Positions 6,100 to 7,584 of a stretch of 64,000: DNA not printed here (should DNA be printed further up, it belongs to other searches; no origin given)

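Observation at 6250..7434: Card1/Can2-like (DUF1887) CARF-nuclease gene translationally coupled to smc, with no signal-generating enzyme nearby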

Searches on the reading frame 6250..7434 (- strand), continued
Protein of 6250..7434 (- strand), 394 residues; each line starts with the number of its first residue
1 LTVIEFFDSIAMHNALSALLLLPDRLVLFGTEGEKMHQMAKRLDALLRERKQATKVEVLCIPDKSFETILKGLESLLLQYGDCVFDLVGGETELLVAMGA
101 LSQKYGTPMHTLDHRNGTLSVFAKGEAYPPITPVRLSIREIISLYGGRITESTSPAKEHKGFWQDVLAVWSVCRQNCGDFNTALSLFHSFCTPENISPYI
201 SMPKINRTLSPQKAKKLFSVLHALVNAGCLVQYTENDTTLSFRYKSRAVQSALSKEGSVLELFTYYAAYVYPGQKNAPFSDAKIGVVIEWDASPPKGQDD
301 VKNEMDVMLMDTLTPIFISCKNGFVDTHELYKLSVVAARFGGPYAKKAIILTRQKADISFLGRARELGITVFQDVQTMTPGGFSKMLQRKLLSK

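Call 23: predict_structure(alignment_id=A1)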
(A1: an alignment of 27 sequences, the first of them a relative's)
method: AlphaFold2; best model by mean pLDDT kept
length: 394 residues; sequences in the alignment: 27
mean_pLDDT: 92.4   pTM: 0.90
mean pLDDT of the five models: 92.4, 91.7, 91.5, 91.1, 91.0
residues with pLDDT >= 90: 327; 70-90: 52; 50-70: 15; < 50: 0
segments of 3 or more residues with pLDDT < 50: none
pLDDT, mean of each block of 10 residues (from residue 1): 92 92 96 94 95 96 93 96 88 88 92 87 75 93 94 94 98 95 95 93 96 96 98 96 97 96 97 83 95 68 92 96 91 95 95 87 97 95 95 82
secondary structure, 60 per line:
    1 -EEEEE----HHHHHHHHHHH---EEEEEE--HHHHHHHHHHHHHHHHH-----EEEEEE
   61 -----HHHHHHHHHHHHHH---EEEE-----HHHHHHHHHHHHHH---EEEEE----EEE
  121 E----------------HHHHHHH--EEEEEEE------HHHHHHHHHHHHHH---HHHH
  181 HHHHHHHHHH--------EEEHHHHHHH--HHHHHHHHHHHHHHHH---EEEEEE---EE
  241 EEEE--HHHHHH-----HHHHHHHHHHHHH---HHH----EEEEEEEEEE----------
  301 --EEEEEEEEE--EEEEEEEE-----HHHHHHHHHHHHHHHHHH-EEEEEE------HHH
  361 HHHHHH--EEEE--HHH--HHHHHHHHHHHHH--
elements in order: E2-6 H11-21 E25-30 H33-49 E55-60 H66-79 E83-86 H92-105 E109-113 E118-121 H138-144 E147-153 H160-173 H177-190 E199-201 H202-208 H211-226 E230-235 E239-244 H247-252 H258-270 E281-290 E303-311 E314-321 H327-344 E346-351 H358-366 E369-372 H380-392

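Call 26: fold_search(model_id=the predicted structure, library=pdb)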
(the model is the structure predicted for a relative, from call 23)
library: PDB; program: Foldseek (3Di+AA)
matches with E <= 10: 1338; with E <= 0.001: 24
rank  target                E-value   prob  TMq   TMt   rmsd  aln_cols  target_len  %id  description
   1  1xmx                  1.7e-22  1.00  0.75  0.78   4.3       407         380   16  Crystal structure of protein VC1899 from Vibrio cholerae (released 2004-11-16)
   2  7bdv_A                2.6e-18  1.00  0.68  0.74   5.1       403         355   14  Structure of Can2 from Sulfobacillus thermosulfidooxidans in complex with cyclic tetra-adenylate (cA4) (released 2021-03-03)
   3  7bdv_B                4.3e-18  1.00  0.65  0.74   5.3       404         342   15  Structure of Can2 from Sulfobacillus thermosulfidooxidans in complex with cyclic tetra-adenylate (cA4) (released 2021-03-03)
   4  8bao_A                1.8e-17  1.00  0.69  0.73   6.1       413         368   12  Dysgonamonadaceae bacterium CRISPR ancillary nuclease 2 (released 2022-11-30)
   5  9u49_A                2.7e-17  1.00  0.70  0.69   5.6       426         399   14  crystal structure of Cdn1 in complex with cA4 (released 2026-02-04)
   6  8bao_B                4.3e-17  1.00  0.68  0.73   6.2       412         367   13  Dysgonamonadaceae bacterium CRISPR ancillary nuclease 2 (released 2022-11-30)
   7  7bdv_C                6.7e-17  1.00  0.67  0.76   5.2       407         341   16  Structure of Can2 from Sulfobacillus thermosulfidooxidans in complex with cyclic tetra-adenylate (cA4) (released 2021-03-03)
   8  7bdv_D                3.2e-16  1.00  0.66  0.76   5.0       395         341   16  Structure of Can2 from Sulfobacillus thermosulfidooxidans in complex with cyclic tetra-adenylate (cA4) (released 2021-03-03)
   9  6xl1_A                3.2e-16  1.00  0.64  0.67   5.6       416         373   14  crystal structure of cA4-activated Card1(D294N) (released 2020-12-30)
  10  8q3y_A                9.9e-16  1.00  0.63  0.58   6.7       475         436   14  Crystal structure of apo Can2 from Thermoanaerobacter brockii (released 2023-11-22)
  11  6wxw_A                1.6e-15  1.00  0.64  0.67   5.6       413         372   15  crystal structure of apo Card1 (released 2020-12-30)
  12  8q42_A                3.4e-15  1.00  0.64  0.59   6.8       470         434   13  Crystal structure of cA4-bound Can2 (E341A) in complex with oligo-A DNA (released 2023-11-22)
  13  8q43_B                6.0e-15  1.00  0.63  0.58   7.4       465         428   13  Crystal structure of cA4-bound Can2 (E341A) in complex with oligo-C DNA (released 2023-11-22)
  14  8q41_A                7.1e-15  1.00  0.62  0.58   7.0       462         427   13  Crystal structure of Can2 (E341A) bound to cA4 and TTTAAA ssDNA (released 2023-11-22)
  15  8q44_B                7.5e-15  1.00  0.66  0.61   6.5       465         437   14  Crystal structure of cA4-bound Can2 (E364R) in complex with oligo-T DNA (released 2023-11-22)
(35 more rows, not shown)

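Call 29: search_solved_structures(query=A1, max_evalue=10, show_alignments=5)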
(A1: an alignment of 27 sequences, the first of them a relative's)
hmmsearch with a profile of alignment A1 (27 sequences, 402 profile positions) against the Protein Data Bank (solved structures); distinct sequences matched with E-value up to 10: 3.
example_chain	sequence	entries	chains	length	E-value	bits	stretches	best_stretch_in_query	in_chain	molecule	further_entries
1xmx_A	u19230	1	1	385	1.3e-10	43.8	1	23-382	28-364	hypothetical protein VC1899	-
7bdv_A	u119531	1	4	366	4e-09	38.9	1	11-211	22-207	Can2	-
8bao_A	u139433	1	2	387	1.6e-05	27.1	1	21-189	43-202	DUF1887 family protein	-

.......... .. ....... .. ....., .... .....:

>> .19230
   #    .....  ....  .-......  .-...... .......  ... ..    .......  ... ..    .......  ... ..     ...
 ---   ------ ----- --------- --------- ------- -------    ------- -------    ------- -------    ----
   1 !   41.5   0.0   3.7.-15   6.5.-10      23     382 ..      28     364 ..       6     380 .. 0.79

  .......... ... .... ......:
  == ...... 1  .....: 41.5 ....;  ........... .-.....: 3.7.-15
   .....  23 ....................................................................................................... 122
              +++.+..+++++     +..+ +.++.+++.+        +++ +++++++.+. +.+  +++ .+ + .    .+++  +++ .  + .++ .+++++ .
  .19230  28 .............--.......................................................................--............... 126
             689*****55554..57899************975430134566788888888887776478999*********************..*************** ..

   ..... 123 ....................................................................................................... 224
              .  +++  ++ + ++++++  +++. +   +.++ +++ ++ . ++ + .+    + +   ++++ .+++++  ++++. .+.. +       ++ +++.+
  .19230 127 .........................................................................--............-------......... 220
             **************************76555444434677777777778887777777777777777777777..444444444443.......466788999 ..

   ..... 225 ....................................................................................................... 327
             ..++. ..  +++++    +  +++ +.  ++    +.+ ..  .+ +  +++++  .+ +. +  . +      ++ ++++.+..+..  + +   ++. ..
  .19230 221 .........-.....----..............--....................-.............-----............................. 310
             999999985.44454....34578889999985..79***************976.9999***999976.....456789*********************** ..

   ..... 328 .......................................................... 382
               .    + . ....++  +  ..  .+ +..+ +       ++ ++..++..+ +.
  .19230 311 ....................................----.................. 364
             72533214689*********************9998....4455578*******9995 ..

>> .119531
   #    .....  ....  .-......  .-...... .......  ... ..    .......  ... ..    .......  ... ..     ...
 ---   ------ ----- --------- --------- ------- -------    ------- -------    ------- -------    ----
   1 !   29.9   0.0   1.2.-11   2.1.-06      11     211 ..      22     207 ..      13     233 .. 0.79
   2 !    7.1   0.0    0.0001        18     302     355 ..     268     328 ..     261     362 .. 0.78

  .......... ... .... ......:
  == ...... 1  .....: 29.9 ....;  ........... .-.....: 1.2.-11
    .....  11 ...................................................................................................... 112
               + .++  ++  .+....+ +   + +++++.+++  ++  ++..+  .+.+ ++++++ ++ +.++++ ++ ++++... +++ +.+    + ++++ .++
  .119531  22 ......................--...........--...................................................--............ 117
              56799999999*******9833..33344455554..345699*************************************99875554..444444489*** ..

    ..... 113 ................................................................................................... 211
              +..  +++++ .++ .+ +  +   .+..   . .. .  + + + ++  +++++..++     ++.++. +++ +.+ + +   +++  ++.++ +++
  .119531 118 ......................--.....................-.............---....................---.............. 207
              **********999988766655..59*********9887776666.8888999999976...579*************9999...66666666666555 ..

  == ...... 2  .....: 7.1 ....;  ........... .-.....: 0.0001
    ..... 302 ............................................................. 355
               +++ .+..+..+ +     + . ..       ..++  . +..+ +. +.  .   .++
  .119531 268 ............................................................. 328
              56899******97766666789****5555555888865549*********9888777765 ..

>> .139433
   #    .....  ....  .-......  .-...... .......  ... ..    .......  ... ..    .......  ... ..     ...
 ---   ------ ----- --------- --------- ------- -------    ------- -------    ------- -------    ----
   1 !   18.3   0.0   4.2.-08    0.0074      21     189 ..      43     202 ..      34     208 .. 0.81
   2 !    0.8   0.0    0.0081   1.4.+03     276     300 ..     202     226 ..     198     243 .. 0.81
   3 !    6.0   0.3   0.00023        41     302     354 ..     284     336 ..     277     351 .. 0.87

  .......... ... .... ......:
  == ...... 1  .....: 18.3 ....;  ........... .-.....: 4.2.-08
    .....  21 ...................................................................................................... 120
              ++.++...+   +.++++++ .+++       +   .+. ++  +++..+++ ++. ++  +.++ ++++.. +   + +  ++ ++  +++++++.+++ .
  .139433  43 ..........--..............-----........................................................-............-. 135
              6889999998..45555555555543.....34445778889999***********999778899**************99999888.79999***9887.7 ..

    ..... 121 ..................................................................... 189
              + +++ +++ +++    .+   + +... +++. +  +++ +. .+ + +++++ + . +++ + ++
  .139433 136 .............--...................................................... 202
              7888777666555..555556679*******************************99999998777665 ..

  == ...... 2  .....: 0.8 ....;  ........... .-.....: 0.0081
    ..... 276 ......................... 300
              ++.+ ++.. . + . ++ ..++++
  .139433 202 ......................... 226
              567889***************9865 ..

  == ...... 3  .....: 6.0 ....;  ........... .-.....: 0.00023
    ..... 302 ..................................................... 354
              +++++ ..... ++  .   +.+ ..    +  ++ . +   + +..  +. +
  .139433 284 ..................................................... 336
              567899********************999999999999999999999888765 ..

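Call 54: find_encoding_contigs(protein=P0001, flank=10000, max_places=2)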
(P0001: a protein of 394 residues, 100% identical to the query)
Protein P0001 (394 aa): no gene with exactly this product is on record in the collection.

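Call 58: search_protein_families(library=padloc, proteins=[L029:11212-13389:+, L066:6053-6349:+, L057:9311-12733:+, L057:8823-9299:+], max_evalue=0.001)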
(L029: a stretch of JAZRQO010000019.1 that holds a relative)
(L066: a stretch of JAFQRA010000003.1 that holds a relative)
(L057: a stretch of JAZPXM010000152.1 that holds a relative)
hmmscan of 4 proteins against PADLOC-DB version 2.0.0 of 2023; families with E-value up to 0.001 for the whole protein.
L029:11212-13389:+ (725 aa): 0 families

L066:6053-6349:+ (98 aa): 0 families

L057:9311-12733:+ (1140 aa): 13 families
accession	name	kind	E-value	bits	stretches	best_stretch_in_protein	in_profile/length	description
PDLC02196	IetA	-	2.2e-42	143.9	2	696-960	73-324/374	-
PDLC04232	IetA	-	2.1e-34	117.4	2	693-958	65-316/330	-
PDLC02195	IetA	-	1.4e-32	111.4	2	670-943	61-321/395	-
PDLC03838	DolB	-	7.9e-29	99.1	1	156-356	90-277/375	-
PDLC04606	PDC-M37B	-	3.1e-21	74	1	185-363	122-300/390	-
PDLC04231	IetA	-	3.4e-20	70.9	1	736-897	110-258/262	-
PDLC00915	TRIP13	-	2.4e-15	54.7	1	745-897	64-222/302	TRIP13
PDLC04605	PDC-M37B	-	5.3e-15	53.5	1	241-364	308-431/518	-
PDLC00914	TRIP13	-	7.9e-13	46.5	1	746-899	74-231/302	TRIP13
PDLC04140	mad8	-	9e-08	30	0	743-899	27-131/314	mads_8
PDLC05079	PDC-S73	-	1.7e-06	25.1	0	698-764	146-212/752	-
PDLC03920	MkoA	-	9.2e-05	18.9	0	240-259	633-653/1112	-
PDLC01993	RtcR--CARF_AAA_HTH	-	0.00019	18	0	239-355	205-326/523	-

L057:8823-9299:+ (158 aa): 0 families
